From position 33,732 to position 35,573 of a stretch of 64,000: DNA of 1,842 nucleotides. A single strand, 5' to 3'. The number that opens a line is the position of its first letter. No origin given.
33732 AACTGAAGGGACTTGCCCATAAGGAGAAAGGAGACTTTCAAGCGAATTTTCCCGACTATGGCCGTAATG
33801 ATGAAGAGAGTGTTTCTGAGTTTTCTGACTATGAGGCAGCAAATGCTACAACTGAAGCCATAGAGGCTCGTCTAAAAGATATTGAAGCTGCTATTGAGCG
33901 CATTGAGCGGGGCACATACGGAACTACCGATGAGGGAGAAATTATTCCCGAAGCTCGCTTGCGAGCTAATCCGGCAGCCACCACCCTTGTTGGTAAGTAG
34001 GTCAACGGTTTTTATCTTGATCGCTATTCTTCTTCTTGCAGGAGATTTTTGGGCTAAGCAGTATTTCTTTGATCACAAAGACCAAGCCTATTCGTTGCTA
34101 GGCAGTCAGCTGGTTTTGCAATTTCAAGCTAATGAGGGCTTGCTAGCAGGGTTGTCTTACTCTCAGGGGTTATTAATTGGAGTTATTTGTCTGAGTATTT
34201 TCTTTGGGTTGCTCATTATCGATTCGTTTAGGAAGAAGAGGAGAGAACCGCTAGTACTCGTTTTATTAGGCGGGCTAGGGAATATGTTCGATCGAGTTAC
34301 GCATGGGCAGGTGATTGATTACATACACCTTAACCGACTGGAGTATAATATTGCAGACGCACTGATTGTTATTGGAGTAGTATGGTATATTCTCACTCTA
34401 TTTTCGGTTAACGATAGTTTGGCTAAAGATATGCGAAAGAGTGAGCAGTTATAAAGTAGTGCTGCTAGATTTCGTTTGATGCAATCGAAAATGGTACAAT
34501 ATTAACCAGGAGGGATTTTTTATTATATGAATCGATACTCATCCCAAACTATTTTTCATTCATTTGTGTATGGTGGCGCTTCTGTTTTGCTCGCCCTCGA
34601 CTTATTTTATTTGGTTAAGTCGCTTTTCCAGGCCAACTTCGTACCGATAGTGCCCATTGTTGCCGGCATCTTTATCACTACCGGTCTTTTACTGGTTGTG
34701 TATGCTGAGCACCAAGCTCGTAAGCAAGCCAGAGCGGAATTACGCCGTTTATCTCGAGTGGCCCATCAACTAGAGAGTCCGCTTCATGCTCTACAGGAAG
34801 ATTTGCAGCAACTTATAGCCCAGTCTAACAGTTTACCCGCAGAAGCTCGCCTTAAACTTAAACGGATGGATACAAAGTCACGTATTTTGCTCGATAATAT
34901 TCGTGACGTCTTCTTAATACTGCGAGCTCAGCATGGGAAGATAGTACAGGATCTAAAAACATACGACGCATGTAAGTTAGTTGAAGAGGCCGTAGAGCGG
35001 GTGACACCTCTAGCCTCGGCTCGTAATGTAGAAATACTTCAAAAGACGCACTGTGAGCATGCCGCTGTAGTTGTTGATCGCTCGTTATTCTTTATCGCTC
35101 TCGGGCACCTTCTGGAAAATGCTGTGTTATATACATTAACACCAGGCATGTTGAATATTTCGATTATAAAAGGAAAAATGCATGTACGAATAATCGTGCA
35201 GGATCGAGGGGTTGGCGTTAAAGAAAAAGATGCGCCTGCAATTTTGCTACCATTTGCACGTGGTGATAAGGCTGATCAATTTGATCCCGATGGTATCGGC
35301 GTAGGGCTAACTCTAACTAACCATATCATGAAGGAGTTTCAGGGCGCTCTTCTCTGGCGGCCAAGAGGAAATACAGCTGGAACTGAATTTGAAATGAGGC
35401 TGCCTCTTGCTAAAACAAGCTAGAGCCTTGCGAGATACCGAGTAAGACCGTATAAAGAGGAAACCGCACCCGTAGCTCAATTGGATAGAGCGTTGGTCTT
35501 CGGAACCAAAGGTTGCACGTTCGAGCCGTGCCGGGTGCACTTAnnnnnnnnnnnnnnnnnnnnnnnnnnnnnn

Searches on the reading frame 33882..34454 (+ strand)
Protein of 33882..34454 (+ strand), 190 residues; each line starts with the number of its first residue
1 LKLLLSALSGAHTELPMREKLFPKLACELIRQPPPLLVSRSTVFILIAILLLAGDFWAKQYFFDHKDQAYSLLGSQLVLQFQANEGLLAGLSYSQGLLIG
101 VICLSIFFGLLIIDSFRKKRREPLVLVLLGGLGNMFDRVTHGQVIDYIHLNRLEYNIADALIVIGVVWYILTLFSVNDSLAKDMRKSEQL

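Call 6: search_protein_families(library=pfam, proteins=[window:33882-34454:+], max_evalue=0.001)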
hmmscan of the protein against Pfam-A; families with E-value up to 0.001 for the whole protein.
window:33882-34454:+ (190 aa): 1 family
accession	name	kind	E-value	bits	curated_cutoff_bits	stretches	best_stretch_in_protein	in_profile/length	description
PF01252.23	Peptidase_A8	-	1.8e-18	67.5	25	1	47-174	1-141/142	Signal peptidase (SPase) II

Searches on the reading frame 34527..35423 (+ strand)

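Call 6: search_protein_families(library=pfam, proteins=[window:34527-35423:+], max_evalue=0.001)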
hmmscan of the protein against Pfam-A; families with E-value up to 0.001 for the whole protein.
window:34527-35423:+ (298 aa): 2 families
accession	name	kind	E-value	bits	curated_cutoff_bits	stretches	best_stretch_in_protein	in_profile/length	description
PF02518.31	HATPase_c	-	4.1e-12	47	26.4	1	187-295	5-110/111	Histidine kinase-, DNA gyrase B-, and HSP90-like ATPase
PF06103.16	DUF948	-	0.00092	19.8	37.2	0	45-116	1-72/89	Bacterial protein of unknown function (DUF948)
